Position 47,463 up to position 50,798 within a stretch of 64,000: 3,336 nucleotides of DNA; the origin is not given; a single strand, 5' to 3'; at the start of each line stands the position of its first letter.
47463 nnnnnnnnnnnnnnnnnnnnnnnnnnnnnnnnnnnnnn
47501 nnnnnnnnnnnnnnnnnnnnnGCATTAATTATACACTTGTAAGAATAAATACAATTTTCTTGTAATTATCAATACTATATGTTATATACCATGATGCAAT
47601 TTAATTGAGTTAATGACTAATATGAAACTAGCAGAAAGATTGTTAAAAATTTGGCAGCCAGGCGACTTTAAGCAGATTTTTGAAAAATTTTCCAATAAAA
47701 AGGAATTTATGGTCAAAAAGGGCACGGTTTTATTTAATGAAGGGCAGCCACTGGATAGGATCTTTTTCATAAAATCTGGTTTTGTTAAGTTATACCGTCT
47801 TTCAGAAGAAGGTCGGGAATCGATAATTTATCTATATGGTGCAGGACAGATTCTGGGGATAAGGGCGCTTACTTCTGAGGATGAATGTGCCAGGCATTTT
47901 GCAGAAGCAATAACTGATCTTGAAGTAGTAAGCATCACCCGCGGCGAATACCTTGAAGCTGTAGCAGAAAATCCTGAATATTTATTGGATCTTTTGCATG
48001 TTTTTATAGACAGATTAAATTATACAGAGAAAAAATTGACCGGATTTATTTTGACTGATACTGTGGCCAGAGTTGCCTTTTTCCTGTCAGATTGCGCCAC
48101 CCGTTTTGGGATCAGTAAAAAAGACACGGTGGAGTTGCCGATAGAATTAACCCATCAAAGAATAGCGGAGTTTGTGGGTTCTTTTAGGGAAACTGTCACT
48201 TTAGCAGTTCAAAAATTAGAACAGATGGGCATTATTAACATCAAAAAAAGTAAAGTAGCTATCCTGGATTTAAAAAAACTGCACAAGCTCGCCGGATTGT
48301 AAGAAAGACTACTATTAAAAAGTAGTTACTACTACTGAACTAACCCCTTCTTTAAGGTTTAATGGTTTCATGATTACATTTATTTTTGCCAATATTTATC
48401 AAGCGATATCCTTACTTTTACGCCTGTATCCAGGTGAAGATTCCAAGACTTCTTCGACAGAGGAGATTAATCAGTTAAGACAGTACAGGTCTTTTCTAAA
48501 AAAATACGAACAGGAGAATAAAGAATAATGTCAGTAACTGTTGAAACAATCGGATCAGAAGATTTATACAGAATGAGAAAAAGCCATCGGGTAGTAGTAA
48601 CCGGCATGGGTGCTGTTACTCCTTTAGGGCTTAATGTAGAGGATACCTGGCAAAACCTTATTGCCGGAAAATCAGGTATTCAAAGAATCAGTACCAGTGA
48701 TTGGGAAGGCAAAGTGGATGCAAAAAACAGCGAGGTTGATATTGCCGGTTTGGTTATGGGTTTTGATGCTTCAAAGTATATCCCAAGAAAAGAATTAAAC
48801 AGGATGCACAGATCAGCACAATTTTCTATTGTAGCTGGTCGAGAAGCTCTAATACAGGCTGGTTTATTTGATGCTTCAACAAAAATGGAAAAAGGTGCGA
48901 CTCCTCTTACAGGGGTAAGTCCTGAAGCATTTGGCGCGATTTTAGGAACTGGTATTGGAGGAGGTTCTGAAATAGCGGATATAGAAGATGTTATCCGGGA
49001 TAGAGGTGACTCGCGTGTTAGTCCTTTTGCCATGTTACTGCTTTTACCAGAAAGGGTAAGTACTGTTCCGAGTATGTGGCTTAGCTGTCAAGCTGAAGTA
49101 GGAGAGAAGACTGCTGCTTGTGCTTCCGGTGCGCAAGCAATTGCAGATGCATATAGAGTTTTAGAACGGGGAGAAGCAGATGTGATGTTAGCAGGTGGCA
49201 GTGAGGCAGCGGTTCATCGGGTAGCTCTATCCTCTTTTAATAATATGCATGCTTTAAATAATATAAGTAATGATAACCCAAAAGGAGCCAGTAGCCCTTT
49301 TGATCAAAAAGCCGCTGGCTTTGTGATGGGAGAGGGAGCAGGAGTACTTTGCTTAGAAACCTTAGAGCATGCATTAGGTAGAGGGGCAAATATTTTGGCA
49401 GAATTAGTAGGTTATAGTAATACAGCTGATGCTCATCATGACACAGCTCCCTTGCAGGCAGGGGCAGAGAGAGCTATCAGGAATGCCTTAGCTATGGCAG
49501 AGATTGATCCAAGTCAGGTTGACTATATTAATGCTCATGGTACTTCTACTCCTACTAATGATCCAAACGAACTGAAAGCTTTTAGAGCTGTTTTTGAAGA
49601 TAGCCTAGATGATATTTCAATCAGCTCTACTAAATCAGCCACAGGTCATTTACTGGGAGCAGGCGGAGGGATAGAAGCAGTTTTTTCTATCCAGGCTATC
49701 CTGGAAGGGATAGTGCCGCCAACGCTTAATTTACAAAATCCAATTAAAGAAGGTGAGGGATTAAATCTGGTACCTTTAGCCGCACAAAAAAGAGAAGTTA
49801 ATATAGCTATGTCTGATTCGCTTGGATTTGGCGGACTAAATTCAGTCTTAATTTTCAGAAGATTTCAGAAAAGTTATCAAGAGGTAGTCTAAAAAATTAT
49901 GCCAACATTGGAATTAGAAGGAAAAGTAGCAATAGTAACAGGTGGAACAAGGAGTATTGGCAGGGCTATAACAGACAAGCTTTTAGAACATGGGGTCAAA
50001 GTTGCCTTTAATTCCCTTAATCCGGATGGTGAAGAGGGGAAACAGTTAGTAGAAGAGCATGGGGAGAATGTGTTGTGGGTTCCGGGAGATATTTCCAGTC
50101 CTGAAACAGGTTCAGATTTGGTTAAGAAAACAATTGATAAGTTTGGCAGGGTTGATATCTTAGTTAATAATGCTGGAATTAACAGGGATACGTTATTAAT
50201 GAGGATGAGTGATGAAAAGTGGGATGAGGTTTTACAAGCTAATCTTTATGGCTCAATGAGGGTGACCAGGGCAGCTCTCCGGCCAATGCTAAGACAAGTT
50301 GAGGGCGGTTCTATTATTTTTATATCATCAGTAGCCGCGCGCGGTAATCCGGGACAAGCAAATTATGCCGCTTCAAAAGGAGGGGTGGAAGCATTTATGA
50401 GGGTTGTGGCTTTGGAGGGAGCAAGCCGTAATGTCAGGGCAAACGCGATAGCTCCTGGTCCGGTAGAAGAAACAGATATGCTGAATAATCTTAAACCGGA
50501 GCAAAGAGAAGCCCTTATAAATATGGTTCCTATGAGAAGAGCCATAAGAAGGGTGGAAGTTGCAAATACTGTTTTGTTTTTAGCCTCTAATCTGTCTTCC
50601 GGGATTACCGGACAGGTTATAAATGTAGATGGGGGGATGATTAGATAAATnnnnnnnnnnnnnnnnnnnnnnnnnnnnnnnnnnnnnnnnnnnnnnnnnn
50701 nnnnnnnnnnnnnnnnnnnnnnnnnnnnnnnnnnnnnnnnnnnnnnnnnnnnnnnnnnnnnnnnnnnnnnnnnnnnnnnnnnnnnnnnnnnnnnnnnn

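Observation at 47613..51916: Minimal fatty-acid elongation set (KS, KR, putative ER-DH fusion) behind a Crp/Fnr regulator, with an unusual FabI-like-FabZ fusion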

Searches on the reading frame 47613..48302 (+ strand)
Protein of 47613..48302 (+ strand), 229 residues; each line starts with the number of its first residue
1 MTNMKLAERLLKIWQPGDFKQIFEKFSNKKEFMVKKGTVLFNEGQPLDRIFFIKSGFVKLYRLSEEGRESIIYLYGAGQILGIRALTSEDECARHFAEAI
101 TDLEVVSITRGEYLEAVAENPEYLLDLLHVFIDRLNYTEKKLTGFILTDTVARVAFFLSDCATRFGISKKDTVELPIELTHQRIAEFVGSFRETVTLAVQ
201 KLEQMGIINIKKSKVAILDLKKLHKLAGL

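Call 3: search_protein_families(library=pfam, proteins=[window:47613-48302:+], max_evalue=0.01)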
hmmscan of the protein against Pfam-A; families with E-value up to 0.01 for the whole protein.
window:47613-48302:+ (229 aa): 3 families
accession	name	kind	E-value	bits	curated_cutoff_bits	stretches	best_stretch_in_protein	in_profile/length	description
PF00027.35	cNMP_binding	-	4.7e-19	68.6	27.5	1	34-119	4-88/89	Cyclic nucleotide-binding domain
PF13545.12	HTH_Crp_2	-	2.9e-13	50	27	1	152-225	1-69/70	Crp-like helix-turn-helix domain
PF00325.26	Crp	-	7e-05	22.9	21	1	178-208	2-32/32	Bacterial regulatory proteins, crp family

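Call 4: search_protein_families(library=ncbifam, proteins=[window:47613-48302:+], max_evalue=0.01)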
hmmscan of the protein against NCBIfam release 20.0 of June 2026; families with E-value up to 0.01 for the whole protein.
window:47613-48302:+ (229 aa): 12 families
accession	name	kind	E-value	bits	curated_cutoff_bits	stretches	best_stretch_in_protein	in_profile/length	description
TIGR03697.1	NtcA_cyano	equivalog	3.3e-23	82.4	244.95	1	38-224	2-189/193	global nitrogen regulator NtcA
NF008365.0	PRK11161.1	subfamily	7.6e-18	64.7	228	1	33-228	51-244/250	fumarate/nitrate reduction transcriptional regulator Fnr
NF008732.0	PRK11753.1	equivalog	2.3e-17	63.2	266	1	28-217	24-210/214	cAMP-activated global transcriptional regulator CRP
NF010499.0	PRK13918.1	equivalog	8.6e-16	58.1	274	1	34-227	17-201/205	CRP/FNR family transcriptional regulator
NF050806.1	TransRegFixKCaul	equivalog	1.1e-14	54.2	300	1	35-226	29-213/215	transcriptional regulator FixK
NF053664.1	TransRegPtrACyano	equivalog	1.3e-13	50.8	300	1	48-218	28-190/196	Crp/Fnr family transcriptional regulator PtrA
NF052518.1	TransRegLdrP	equivalog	8.2e-10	39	300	1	36-227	6-188/195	transcriptional regulator LdrP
NF045989.1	TransRegFnrLRhodb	equivalog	1.4e-09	37.5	300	1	35-228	42-236/245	transcriptional regulator FnrL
NF006901.0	PRK09392.1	equivalog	2.2e-08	33.7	211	1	35-227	36-221/236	transcriptional activator FtrB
NF041163.2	encap_f2b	equivalog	5.6e-07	29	400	1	22-128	91-193/450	family 2B encapsulin nanocompartment shell protein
NF007707.0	PRK10402.1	subfamily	0.00029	20.5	180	1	18-140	18-140/226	transcriptional regulator YeiL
TIGR03896.1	cyc_nuc_ocin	subfamily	0.0071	15.7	161.05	0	34-112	166-243/317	bacteriocin-type transport-associated protein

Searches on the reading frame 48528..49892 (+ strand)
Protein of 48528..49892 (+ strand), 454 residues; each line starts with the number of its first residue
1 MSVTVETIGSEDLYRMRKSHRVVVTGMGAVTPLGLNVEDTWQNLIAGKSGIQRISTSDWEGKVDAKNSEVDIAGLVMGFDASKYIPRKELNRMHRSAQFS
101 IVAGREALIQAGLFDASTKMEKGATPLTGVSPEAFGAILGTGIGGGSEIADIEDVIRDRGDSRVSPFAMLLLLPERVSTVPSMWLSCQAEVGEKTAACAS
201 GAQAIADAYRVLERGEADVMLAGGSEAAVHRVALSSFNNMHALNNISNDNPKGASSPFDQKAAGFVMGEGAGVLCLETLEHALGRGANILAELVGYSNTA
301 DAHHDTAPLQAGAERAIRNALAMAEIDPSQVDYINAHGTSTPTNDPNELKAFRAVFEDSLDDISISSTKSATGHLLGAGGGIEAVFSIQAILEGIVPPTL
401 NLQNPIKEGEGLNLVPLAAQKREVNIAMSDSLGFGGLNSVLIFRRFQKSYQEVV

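Call 3: search_protein_families(library=pfam, proteins=[window:48528-49892:+], max_evalue=0.01)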
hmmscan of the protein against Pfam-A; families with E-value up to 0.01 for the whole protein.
window:48528-49892:+ (454 aa): 3 families
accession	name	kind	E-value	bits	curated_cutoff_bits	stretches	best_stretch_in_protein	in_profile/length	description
PF00109.32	ketoacyl-synt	-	5.3e-41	141.3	20.8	1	21-282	3-252/252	Beta-ketoacyl synthase, N-terminal domain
PF02801.28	Ketoacyl-synt_C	-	1.7e-33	115.6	20.8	1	290-402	1-118/119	Beta-ketoacyl synthase, C-terminal domain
PF00108.29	Thiolase_N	-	4e-06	26.9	26.4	1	196-237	83-124/260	Thiolase, N-terminal domain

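Call 4: search_protein_families(library=ncbifam, proteins=[window:48528-49892:+], max_evalue=0.01)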
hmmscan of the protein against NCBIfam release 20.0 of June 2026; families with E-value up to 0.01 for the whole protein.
window:48528-49892:+ (454 aa): 32 families (the best 25 are shown)
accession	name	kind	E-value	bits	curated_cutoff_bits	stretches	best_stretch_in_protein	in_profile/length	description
TIGR03150.1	fabF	equivalog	3.6e-142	473.8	493.75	1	20-444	1-407/407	beta-ketoacyl-ACP synthase II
NF005589.0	PRK07314.1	subfamily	1.3e-138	462.2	387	1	19-446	3-412/413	beta-ketoacyl-ACP synthase II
NF004970.0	PRK06333.1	subfamily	7.4e-132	440.2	525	1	19-447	3-423/424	beta-ketoacyl-ACP synthase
NF006274.0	PRK08439.1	equivalog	9.9e-107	357.2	621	1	20-445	2-405/406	beta-ketoacyl-ACP synthase II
NF006434.0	PRK08722.1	equivalog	1.6e-90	304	759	1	20-446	4-414/414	beta-ketoacyl-ACP synthase II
NF006587.0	PRK09116.1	equivalog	6.1e-86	288.7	470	1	20-446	2-407/408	beta-ketoacyl-ACP synthase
NF005916.1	PRK07910.1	equivalog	5.1e-81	272.7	560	1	16-445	8-417/418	KasA/KasB family beta-ketoacyl-ACP synthase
NF005935.0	PRK07967.1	equivalog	1.7e-78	264.3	630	1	20-447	2-405/406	beta-ketoacyl-ACP synthase I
NF005076.0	PRK06501.1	equivalog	2.5e-77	260.6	629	1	22-444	13-421/425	beta-ketoacyl-ACP synthase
NF004618.0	PRK05952.1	equivalog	9.2e-65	219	455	2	169-445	118-382/384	beta-ketoacyl-ACP synthase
NF005490.0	PRK07103.1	equivalog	9.5e-65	219.2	445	2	196-445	167-412/414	polyketide beta-ketoacyl:acyl carrier protein synthase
NF058662.1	cispenta_AmcF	equivalog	2.4e-58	197.9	325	2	195-444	126-368/369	cispentacin biosynthesis acyltransferase subunit AmcF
NF006618.0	PRK09185.1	subfamily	1.9e-55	188.5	407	1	195-445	158-392/394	beta-ketoacyl-ACP synthase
NF045894.1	PKS_plus_SDR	equivalog_domain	5e-31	107.2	1740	1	196-406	171-380/1515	type I polyketide synthase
NF040607.1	mycolic_Pks13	equivalog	2.6e-29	101.4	2100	1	196-445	269-525/1680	polyketide synthase Pks13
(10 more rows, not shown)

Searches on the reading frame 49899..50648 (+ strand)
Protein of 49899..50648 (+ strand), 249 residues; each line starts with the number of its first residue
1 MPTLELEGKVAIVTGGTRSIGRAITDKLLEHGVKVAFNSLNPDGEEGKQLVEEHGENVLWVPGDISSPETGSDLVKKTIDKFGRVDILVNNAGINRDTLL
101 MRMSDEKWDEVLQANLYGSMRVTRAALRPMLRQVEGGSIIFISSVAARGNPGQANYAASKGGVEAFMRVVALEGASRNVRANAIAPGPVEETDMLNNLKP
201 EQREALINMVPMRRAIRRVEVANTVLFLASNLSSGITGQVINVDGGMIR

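Call 3: search_protein_families(library=pfam, proteins=[window:49899-50648:+], max_evalue=0.01)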
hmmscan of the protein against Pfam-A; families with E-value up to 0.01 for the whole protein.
window:49899-50648:+ (249 aa): 5 families
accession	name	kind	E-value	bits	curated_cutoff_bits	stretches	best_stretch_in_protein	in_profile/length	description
PF13561.12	adh_short_C2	-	1.2e-62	212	27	1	18-247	6-235/236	Enoyl-(Acyl carrier protein) reductase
PF00106.31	adh_short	-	8.8e-53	179.1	26.6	1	9-201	1-193/195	short chain dehydrogenase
PF08659.16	KR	-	9e-21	75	22.6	1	12-175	4-168/180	KR domain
PF01370.27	Epimerase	-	8.2e-06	25.8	20.9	1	12-153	2-124/240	NAD dependent epimerase/dehydratase family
PF23441.1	SDR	-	0.0062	16.4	27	0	129-197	135-201/258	SDR-like rossmann domain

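Call 4: search_protein_families(library=ncbifam, proteins=[window:49899-50648:+], max_evalue=0.01)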
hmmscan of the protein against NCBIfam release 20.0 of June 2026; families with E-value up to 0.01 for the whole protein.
window:49899-50648:+ (249 aa): 236 families (the best 25 are shown)
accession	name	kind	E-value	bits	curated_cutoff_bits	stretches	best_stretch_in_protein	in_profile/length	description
TIGR01830.1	3oxo_ACP_reduc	equivalog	8.9e-75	251.5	297.75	1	11-247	1-238/239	3-oxoacyl-[acyl-carrier-protein] reductase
NF004197.0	PRK05653.1-1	equivalog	1.6e-70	237.5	332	1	5-248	4-247/249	3-oxoacyl-ACP reductase FabG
NF009466.0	PRK12826.1-2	subfamily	7.4e-63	212.3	222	1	9-248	4-245/248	3-oxoacyl-ACP reductase FabG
NF004198.0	PRK05653.1-3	equivalog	3e-61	207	296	1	6-247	5-246/248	3-oxoacyl-ACP reductase FabG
NF004199.0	PRK05653.1-4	equivalog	4.2e-60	203.4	301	1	5-248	2-246/247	3-oxoacyl-ACP reductase FabG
NF005559.1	PRK07231.1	subfamily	5.5e-58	196.4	215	1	6-248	2-248/249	glucose 1-dehydrogenase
NF004200.0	PRK05653.1-5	equivalog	1.6e-57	194.9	273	1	10-248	4-242/242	3-oxoacyl-ACP reductase FabG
TIGR01829.1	AcAcCoA_reduct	subfamily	3.6e-57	193.8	302.1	1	9-247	1-240/242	acetoacetyl-CoA reductase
NF009547.0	PRK12936.1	subfamily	7.4e-56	189.5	436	1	4-248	2-243/245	3-ketoacyl-(acyl-carrier-protein) reductase NodG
NF009464.0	PRK12824.1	subfamily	9.1e-56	189.3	269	1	9-247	3-242/245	3-oxoacyl-ACP reductase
NF009468.0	PRK12826.1-4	equivalog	1.7e-53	182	318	1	5-248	4-248/256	SDR family oxidoreductase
NF040605.2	mycolic_FabG1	exception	2.5e-53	181.3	420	1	11-247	4-229/233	3-oxoacyl-ACP reductase FabG1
NF009546.0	PRK12935.1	equivalog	2.9e-53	181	418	1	5-247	3-245/247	acetoacetyl-CoA reductase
NF053542.1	FlxB_rubin_SDR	equivalog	7.9e-53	179.6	340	1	9-247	1-239/239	flexirubin biosynthesis SDR family reductase FlxB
NF004791.0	PRK06138.1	equivalog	1.4e-52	178.6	312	1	5-247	2-249/252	SDR family oxidoreductase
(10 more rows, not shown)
